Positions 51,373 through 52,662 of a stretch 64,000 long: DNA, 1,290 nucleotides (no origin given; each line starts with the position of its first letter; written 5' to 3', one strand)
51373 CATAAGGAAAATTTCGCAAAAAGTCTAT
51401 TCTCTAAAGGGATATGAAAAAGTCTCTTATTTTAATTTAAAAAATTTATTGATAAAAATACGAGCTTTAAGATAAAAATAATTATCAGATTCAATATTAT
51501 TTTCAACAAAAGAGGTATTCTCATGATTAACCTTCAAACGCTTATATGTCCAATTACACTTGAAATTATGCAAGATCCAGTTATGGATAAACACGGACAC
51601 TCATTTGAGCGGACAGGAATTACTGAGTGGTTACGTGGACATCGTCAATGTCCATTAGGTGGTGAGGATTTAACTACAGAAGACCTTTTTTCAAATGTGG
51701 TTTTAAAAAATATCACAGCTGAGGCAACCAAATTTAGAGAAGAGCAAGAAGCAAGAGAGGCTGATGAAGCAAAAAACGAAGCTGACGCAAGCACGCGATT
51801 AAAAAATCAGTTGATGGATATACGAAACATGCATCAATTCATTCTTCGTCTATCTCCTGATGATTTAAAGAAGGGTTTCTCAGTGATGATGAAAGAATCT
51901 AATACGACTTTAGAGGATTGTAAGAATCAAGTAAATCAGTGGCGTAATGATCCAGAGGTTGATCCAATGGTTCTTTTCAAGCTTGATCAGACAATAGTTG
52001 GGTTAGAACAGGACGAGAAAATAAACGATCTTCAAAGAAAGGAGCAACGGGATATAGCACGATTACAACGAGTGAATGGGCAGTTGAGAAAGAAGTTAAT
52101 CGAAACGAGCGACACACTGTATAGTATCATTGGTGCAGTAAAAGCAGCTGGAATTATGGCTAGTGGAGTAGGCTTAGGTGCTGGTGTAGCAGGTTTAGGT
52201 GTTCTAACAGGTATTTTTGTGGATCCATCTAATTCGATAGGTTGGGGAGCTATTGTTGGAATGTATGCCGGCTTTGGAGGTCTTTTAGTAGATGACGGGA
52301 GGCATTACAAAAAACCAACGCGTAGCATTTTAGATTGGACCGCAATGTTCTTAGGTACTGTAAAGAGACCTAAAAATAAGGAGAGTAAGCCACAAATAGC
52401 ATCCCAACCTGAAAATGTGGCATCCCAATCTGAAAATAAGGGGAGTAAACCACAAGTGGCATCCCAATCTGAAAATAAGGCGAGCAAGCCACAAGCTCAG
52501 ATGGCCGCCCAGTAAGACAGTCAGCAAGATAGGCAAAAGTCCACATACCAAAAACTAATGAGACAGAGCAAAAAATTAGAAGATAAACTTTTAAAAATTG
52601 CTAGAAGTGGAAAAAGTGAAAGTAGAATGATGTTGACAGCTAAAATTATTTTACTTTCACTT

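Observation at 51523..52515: U-box E3-ligase-like domain fused to an Inc-like bilobed hydrophobic segment and a repetitive tail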

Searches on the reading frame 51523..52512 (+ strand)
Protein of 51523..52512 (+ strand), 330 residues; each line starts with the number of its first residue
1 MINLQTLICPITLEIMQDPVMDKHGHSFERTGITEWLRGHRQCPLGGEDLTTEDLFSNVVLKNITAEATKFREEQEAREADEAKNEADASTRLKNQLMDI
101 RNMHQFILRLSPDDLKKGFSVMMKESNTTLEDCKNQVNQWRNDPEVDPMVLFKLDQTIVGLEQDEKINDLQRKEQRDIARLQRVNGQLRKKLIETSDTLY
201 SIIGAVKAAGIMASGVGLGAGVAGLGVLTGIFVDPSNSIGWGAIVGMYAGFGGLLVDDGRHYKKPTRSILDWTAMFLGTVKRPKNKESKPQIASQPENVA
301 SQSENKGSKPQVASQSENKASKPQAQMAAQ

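Call 3: search_protein_families(library=pfam, proteins=[window:51523-52512:+], max_evalue=1)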
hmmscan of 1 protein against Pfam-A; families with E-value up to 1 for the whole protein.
window:51523-52512:+ (330 aa): 9 families
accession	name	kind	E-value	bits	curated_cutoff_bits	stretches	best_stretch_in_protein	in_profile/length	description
PF04564.21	U-box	-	8.7e-11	42.3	21.4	1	7-63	5-62/73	U-box domain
PF11789.14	zf-Nse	-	1.3e-08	34.9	27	1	6-47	11-55/57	Zinc-finger of the MIZ type in Nse subunit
PF13923.12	zf-C3HC4_2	-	0.00092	19.4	27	1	9-45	2-39/40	Zinc finger, C3HC4 type (RING finger)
PF13445.12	zf-RING_UBOX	-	0.001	19.4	25.2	1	9-44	1-39/39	RING-type zinc-finger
PF12678.13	zf-rbx1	-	0.022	15.4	31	1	22-45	30-53/55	RING-H2 zinc finger domain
PF19903.4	DUF6376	-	0.067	13.9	27.3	1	66-148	10-91/116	Family of unknown function (DUF6376)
PF13567.11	DUF4131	-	0.087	12.9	31.6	1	220-312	10-106/165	Domain of unknown function (DUF4131)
PF00452.24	Bcl-2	-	0.12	13.4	31.4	1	228-280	38-89/100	Apoptosis regulator proteins, Bcl-2 family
PF13639.12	zf-RING_2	-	0.27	12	27.3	1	9-45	3-42/44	Ring finger domain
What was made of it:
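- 51535..51732 (+): U-box domain (residues 5-70). Pfam PF04564, 42.3 bits against a 21.4 cut-off (call 3).
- On U-box domain E3 ligases (Pfam PF04564, RING clan): 42.3 bits against a 21.4 cut-off, residues 7-63, profile positions 5-62 of 73 (call 3).
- On NEX1b (Neochlamydia RING/U-box-LRR expansion family): No LRR family at E<=1 (call 3).
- On LubX-type tandem U-box effectors: There is a single U-box stretch (call 3).
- Closest known: NEX1b family of Neochlamydia. Different: There are no leucine-rich repeats (call 3), and a helical domain plus hydrophobic hairpin takes their place.
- Checked: Pfam U-box PF04564 gives E 8.7e-11, 42.3 bits against a 21.4 cut-off, residues 7-63 (call 3).
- U-box: Pfam 42.3 bits against 21.4 (call 3). 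Pfam zf-Nse (SP-RING) also scores above its cut-off (34.9 against 27, call 3).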

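Call 4: search_protein_families(library=ncbifam, proteins=[window:51523-52512:+], max_evalue=1)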
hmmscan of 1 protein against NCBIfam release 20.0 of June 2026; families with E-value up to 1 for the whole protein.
window:51523-52512:+ (330 aa): 0 families
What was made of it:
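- On Chlamydial inclusion-membrane (Inc) proteins: No NCBIfam hit, and the only Pfam hits are RING/U-box models (calls 3, 4).
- Closest known: Chlamydial Inc proteins with C-proximal hairpins. Different: There is no sequence similarity to any Inc family (calls 3, 4).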

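Call 6: search_solved_structures(query=window:51523-52512:+, max_evalue=0.01, show_alignments=3)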
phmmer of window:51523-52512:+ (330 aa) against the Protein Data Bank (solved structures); distinct sequences matched with E-value up to 0.01: 13.
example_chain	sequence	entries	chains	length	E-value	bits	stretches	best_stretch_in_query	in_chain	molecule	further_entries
7xed_C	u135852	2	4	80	4.3e-10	42.6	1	7-67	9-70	U-box domain-containing protein 12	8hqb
7c96_B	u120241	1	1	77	5.5e-10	42.3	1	8-67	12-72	RING-type E3 ubiquitin transferase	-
1t1h_A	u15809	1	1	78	5.8e-10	42.2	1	8-66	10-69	armadillo repeat containing protein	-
8hpb_A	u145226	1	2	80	8.1e-10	41.7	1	7-67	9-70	U-box domain-containing protein 12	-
9kfx_A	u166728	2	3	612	3.6e-06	29.7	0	239-289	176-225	Synthetic PPR-DYW protein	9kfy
4wz3_B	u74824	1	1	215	8.4e-05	25.2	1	7-57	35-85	E3 ubiquitin-protein ligase LubX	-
8qhc_D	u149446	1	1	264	0.00017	24.2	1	7-57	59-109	E3 ubiquitin--protein ligase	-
7vgg_A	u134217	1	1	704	0.00032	23.3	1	6-77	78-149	E3 ubiquitin-protein ligase COP1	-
8xi2_q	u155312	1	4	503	0.00064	22.3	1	9-64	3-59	Pre-mRNA-processing factor 19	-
4wz0_A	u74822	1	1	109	0.0015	21.1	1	6-57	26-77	E3 ubiquitin-protein ligase LubX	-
8grq_K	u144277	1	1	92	0.002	20.7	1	6-67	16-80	Breast cancer type 1 susceptibility protein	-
1jm7_A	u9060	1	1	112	0.0031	20.1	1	6-67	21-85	BREAST CANCER TYPE 1 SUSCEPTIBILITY PROTEIN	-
7lyb_M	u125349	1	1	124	0.0041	19.7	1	6-67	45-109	Isoform 7 of Breast cancer type 1 susceptibility protein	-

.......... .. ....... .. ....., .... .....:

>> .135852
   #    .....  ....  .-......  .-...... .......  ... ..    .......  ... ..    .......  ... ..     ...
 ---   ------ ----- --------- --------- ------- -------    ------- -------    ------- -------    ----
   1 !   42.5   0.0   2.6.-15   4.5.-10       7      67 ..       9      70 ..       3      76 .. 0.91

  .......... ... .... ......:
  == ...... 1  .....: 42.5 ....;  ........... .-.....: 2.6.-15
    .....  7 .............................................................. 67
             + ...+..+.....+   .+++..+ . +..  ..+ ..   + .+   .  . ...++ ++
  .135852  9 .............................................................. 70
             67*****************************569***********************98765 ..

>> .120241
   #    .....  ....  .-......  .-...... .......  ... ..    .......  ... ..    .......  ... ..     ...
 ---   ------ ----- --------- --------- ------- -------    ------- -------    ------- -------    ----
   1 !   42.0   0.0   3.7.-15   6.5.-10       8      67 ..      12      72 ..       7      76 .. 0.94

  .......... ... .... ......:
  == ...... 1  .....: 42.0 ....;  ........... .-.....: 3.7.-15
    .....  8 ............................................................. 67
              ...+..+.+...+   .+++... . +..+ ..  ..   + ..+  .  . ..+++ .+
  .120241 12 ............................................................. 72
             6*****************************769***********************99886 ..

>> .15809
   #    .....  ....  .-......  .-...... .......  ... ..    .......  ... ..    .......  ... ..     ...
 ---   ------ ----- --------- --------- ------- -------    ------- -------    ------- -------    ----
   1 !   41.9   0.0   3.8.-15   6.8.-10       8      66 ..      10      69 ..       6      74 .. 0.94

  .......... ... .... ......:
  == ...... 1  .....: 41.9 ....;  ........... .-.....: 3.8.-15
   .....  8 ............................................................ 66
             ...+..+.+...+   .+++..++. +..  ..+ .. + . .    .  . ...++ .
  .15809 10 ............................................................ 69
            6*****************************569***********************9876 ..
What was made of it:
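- The closest solved U-boxes are plant PUBs (call 6).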

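Call 7: find_homologous_proteins(query=window:51523-52512:+, max_evalue=0.001)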
Query window:51523-52512:+ (330 aa): 1 proteins with E <= 0.001 among 2851 candidates.
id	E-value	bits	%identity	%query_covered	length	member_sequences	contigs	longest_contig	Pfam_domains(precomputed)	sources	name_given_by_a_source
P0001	1.7e-216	735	100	100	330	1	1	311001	PF11789.15,PF04564.22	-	-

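Call 9: find_encoding_contigs(protein=P0001, flank=10000, max_places=6)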
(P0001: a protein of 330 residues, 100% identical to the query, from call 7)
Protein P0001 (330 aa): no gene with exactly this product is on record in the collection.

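Call 11: find_related_loci(query=window:51523-52512:+, collection=genome_contigs, flank=10000)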
Query window:51523-52512:+ (330 aa) in genome_contigs; peptide patterns used: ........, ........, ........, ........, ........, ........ (x = any residue, [..] = any of these).
47 stretches matched a pattern, but none encodes a relative of the query by tblastn (E <= 1e-3).
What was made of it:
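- Tried and rejected: GTDB genome scan with the protein: nothing (call 11).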

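Call 23: search_protein_representatives(protein=window:51523-52512:+)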
Query: 330 residues. Proteins with E-value up to 0.001 (for the whole library): 4821; up to 1e-10: 92; up to 1e-30: 1. The best 150 are listed.
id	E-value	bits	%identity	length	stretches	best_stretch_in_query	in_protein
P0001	5.3e-217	735.4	100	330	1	1-330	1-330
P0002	3.1e-21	92.4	39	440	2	4-92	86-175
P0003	3.7e-20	88.9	35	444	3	6-79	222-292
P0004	2.7e-19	86.0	32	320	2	2-185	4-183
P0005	1.9e-18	83.2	46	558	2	5-67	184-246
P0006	2.2e-18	83.0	38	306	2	5-77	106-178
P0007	5.0e-18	81.8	37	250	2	4-105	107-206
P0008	1.0e-17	80.8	46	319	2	4-62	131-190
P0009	2.0e-17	79.9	47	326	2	7-73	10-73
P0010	2.5e-17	79.5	45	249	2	6-69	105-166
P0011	8.3e-17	77.8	34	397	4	6-65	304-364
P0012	1.6e-16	76.9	40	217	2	7-62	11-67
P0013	2.2e-16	76.5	41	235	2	7-70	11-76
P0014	2.3e-16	76.4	40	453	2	6-63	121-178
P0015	2.5e-16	76.3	42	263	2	7-97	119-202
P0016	5.0e-16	75.3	37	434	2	6-76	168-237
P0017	6.6e-16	74.9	41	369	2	8-74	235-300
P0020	3.7e-15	72.4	41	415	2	7-65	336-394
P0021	4.8e-15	72.1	38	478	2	6-69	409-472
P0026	1.1e-14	70.8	39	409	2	6-64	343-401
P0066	2.6e-12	63.1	44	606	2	8-66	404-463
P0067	2.9e-12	62.9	38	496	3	6-66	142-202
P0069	3.2e-12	62.8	32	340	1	8-179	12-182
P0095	1.2e-10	57.6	41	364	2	6-72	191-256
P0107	1.8e-10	57.1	33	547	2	5-119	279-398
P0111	2.3e-10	56.7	39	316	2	7-86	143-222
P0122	3.5e-10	56.1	41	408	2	6-70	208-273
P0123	3.5e-10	56.1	33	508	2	7-72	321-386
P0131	4.6e-10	55.7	39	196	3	6-73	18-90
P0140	7.1e-10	55.1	34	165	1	7-122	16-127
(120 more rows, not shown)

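Call 27: list_cluster_members(proteins=[P0004, P0067, P0069, P0140, P0016, P0095, P0107, P0111, P0122, P0123])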
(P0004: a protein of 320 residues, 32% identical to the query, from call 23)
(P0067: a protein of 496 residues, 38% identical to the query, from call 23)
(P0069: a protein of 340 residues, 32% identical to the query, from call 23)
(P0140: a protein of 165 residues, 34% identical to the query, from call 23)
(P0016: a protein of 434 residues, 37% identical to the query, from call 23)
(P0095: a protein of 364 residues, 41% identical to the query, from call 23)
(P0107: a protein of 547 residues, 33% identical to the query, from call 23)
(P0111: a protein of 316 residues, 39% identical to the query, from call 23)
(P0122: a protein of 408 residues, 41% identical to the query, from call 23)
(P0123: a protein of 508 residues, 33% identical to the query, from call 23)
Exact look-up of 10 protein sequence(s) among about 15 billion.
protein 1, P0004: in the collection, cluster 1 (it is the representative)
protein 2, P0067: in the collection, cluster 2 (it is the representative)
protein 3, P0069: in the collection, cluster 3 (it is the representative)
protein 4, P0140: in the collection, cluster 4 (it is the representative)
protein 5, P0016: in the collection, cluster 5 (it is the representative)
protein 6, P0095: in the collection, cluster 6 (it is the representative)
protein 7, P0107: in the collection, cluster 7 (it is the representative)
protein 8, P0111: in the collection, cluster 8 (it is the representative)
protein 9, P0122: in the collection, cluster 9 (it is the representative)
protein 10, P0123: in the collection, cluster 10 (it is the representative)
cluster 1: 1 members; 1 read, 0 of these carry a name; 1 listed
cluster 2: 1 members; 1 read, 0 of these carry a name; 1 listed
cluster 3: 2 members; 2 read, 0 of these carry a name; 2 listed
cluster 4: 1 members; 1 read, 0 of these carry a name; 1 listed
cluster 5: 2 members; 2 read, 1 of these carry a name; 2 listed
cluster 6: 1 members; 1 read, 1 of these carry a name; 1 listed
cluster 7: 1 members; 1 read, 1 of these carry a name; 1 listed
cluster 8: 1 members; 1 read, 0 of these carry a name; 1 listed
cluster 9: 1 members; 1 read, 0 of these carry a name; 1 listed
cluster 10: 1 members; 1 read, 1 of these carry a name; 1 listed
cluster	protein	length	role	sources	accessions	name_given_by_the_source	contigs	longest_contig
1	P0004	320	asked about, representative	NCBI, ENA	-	-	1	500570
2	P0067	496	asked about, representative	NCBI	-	-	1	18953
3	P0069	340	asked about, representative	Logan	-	-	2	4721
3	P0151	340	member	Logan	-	-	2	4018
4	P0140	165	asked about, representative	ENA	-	-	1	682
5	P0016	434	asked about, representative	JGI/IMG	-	-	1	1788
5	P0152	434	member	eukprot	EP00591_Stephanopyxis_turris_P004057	CAMPEP_0195510358 /NCGR_PEP_ID=MMETSP0794_2-20130614/3027_1 /TAXON_ID=515487 ...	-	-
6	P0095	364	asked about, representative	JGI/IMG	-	hypothetical protein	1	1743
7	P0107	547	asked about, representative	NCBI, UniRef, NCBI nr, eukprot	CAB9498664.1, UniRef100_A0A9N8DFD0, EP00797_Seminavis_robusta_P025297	SAM and U-box domain-containing protein 1 [Seminavis robusta] | SAM and U-box domain-containing protein 1 n=1 Tax=Seminavis robusta TaxID=568900 ... | Sro43_g025910.1 SAM and U-box domain-containing protein 1 (548) ;mRNA; f:10211-11854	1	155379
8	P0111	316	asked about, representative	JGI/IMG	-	-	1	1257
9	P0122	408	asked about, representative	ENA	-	-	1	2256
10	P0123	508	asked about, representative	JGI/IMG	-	U-box domain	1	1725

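Call 31: find_homologous_proteins(query=A1, max_evalue=0.000001)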
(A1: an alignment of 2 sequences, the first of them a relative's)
Query A1 (2 sequences) (330 aa, profile of the alignment): 5 proteins with E <= 0.000001 among 6970 candidates.
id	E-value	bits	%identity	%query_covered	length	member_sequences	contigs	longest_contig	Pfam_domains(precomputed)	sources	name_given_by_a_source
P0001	1.1e-187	642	100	100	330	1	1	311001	PF11789.15,PF04564.22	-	-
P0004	2.4e-171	588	31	55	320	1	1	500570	PF11789.15,PF04564.22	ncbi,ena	-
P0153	4.8e-9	54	49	17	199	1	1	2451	PF11789.15,PF04564.22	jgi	jgi:hypothetical protein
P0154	1.1e-7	50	28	26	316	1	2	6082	PF11789.15,PF04564.22,PF15906.11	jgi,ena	jgi:hypothetical protein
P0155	2.5e-7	48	39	21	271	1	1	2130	PF11789.15,PF04564.22,PF07534.23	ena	-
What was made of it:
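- Tried and rejected: Word-indexed search of 5.8 billion proteins with the protein, and then with a query+P0004 profile: only the protein itself, P0004 and three short U-box-only hits (calls 7, 31).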

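Call 32: find_encoding_contigs(protein=P0004, flank=10000, max_places=4)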
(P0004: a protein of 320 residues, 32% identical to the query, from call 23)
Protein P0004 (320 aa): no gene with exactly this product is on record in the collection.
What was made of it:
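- The taxon of the single homologue P0004 could not be established (call 32), so a chlamydial 'family' is not shown. The taxon of P0004 is unknown and its contig is 500 kb (calls 27, 32).
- Tried and rejected: Contig look-up for the query and for P0004: not on record (calls 9, 32), so P0004's taxon stays unknown.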

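Call 35: find_related_loci(query=A1, collection=metagenome_contigs, flank=10000)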
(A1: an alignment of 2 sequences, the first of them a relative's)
Query A1 (330 aa) in metagenome_contigs; peptide patterns used: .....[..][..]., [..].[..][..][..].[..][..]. (x = any residue, [..] = any of these).
204 stretches matched a pattern; 94 encode a relative of the query (tblastn E <= 1e-3); the best 80 are kept; 80 distinct loci.
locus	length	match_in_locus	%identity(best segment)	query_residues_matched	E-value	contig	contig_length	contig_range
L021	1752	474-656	51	5-64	4e-16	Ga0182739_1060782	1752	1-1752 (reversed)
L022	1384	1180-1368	46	2-64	3e-14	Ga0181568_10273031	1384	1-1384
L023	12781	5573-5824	42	7-88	4e-13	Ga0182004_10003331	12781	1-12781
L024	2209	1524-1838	34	7-107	5e-13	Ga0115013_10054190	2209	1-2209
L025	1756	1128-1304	44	5-63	8e-13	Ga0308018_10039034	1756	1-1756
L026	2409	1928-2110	43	9-69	9e-13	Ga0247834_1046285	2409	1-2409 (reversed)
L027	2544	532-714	46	7-66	1e-12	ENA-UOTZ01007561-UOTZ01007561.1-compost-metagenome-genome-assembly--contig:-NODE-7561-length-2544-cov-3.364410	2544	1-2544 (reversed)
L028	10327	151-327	46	7-64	1e-12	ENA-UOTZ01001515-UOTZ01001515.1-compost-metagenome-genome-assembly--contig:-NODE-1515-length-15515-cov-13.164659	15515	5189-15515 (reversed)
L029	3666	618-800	46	7-66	1e-12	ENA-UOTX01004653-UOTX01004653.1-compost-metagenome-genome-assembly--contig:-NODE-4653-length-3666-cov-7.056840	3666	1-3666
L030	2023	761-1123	30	7-126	2e-12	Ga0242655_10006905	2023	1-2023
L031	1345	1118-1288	47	7-63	5e-12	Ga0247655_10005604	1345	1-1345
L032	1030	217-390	45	7-64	6e-12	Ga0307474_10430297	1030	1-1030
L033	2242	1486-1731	39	7-84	1e-11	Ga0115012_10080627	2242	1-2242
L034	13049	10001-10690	25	7-216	3e-11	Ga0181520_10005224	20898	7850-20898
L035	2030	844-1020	46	7-64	5e-11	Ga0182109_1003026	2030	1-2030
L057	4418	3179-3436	37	9-88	3e-9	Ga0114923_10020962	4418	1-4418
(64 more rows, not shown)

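Call 43: predict_structure(alignment_id=A2)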
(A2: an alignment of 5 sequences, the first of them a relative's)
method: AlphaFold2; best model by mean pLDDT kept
length: 330 residues; sequences in the alignment: 5
mean_pLDDT: 61.3   pTM: 0.34
mean pLDDT of the five models: 61.3, 60.0, 57.6, 57.0, 51.6
residues with pLDDT >= 90: 0; 70-90: 149; 50-70: 47; < 50: 134
segments of 3 or more residues with pLDDT < 50: 1-7, 9-11, 208-330
pLDDT, mean of each block of 10 residues (from residue 1): 43 64 82 86 83 79 70 75 71 68 79 81 76 84 84 88 84 83 76 60 50 39 40 41 42 39 39 40 35 34 34 33 37
secondary structure, 60 per line:
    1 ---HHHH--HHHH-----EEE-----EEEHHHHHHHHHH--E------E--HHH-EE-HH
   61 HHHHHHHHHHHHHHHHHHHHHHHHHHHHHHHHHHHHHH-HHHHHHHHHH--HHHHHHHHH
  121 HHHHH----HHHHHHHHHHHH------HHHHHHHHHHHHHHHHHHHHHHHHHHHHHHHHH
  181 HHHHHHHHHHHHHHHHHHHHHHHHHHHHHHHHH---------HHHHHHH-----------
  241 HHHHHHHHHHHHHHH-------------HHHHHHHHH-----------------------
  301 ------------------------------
elements in order: H4-7 H10-13 E19-21 E27-29 H30-39 H59-98 H100-109 H112-125 H130-141 H148-213 H223-229 H241-255 H269-277
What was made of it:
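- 52291..52512 (+): Basic, low-complexity C-terminal tail (residues 257-330, net charge +6). AlphaFold2 pLDDT 33-40, mostly coil (call 43).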

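Call 47: fold_search(model_id=the predicted structure, library=pdb)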
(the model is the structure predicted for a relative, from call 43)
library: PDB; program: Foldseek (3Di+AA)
matches with E <= 10: 278; with E <= 0.001: 0
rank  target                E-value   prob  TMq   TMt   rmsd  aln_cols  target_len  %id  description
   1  7c96_B                1.2e-03  1.00  0.17  0.69   3.6        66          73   41  Avr1d:GmPUB13 U-box (released 2021-03-17)
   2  2oxq_C                2.0e-03  1.00  0.17  0.70   3.3        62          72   26  Structure of the UbcH5 :CHIP U-box complex (released 2008-02-19)
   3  4wz0                  2.3e-03  1.00  0.19  0.47   4.5        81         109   26  Crystal structure of U-box 1 of LubX / LegU2 / Lpp2887 from Legionella pneumophila str. Paris (released 2015-01-14)
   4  9ye9_B                2.9e-03  1.00  0.18  0.70   3.7        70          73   26  Structure of UbcH5b in complex with the U-box domain of the E3 ubiquitin ligase CHIP (released 2025-11-05)
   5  7xed_C                2.9e-03  1.00  0.18  0.66   3.6        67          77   39  Crystal Structure of OsCIE1-Ubox and OsUBC8 complex (released 2023-10-04)
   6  8xi2_q                4.0e-03  1.00  0.13  0.40  12.6        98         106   28  Cryo-EM structure of the Chlamydomonas C* complex (released 2024-10-09)
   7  4wz3_B                4.8e-03  1.00  0.19  0.32   7.9       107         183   21  Crystal structure of the complex between LubX/LegU2/Lpp2887 U-box 1 and Homo sapiens UBE2D2 (released 2015-01-07)
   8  9ye9_C                6.0e-03  1.00  0.18  0.79   3.3        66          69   24  Structure of UbcH5b in complex with the U-box domain of the E3 ubiquitin ligase CHIP (released 2025-11-05)
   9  9m0y_C                6.4e-03  0.96  0.19  0.12  35.1       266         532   13  Local refinement of stacked like DDB1-DDA1-DET1-Ube2e2-COP1 complex (layer 2) (released 2026-01-28)
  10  6s53_H                6.8e-03  1.00  0.18  0.70   3.8        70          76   26  Crystal structure of TRIM21 RING domain in complex with an isopeptide-linked Ube2N~ubiquitin conjugate (released 2019-09-11)
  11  6fga_A                8.5e-03  1.00  0.18  0.70   3.8        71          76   25  Crystal structure of TRIM21 E3 ligase, RING domain in complex with its cognate E2 conjugating enzyme UBE2E1 (released 2019-06-12)
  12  5olm_B                9.6e-03  1.00  0.18  0.42   3.7        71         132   27  TRIM21 (released 2018-04-25)
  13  3l1x                  1.1e-02  1.00  0.16  0.66   2.2        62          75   31  Crystal Structure of U-box Domain of Human E4B Ubiquitin Ligase (released 2010-05-05)
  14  8a58_C                1.1e-02  1.00  0.18  0.66   3.4        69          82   26  X-ray structure of TRIM21 RING E3 ligase in complex with E2 enzyme Ube2W (released 2023-04-26)
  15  5vo0_D                1.3e-02  1.00  0.15  0.30   3.4        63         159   27  Structure of a TRAF6-Ubc13~Ub complex (released 2017-12-06)
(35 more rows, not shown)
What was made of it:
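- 51535..51732 (+): The AlphaFold2 model matches GmPUB13, CHIP, LubX and E4B U-boxes with TM ~0.7 normalised to the target (calls 43, 47).
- On U-box domain E3 ligases (Pfam PF04564, RING clan): The AF2 model (pLDDT 64-86 in this region) superposes on GmPUB13, CHIP, LubX and E4B U-boxes with TM ~0.7 (calls 43, 47).
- Closest known: LubX / LegU2. Same: Structural match of the model to U-box 1, 4wz0 / 4wz3 (call 47).
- Foldseek on the AF2 model gives TM ~0.7 to GmPUB13, CHIP and E4B U-boxes (calls 43, 47). U-box is the best-scoring model and the best structural match (calls 3, 47).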
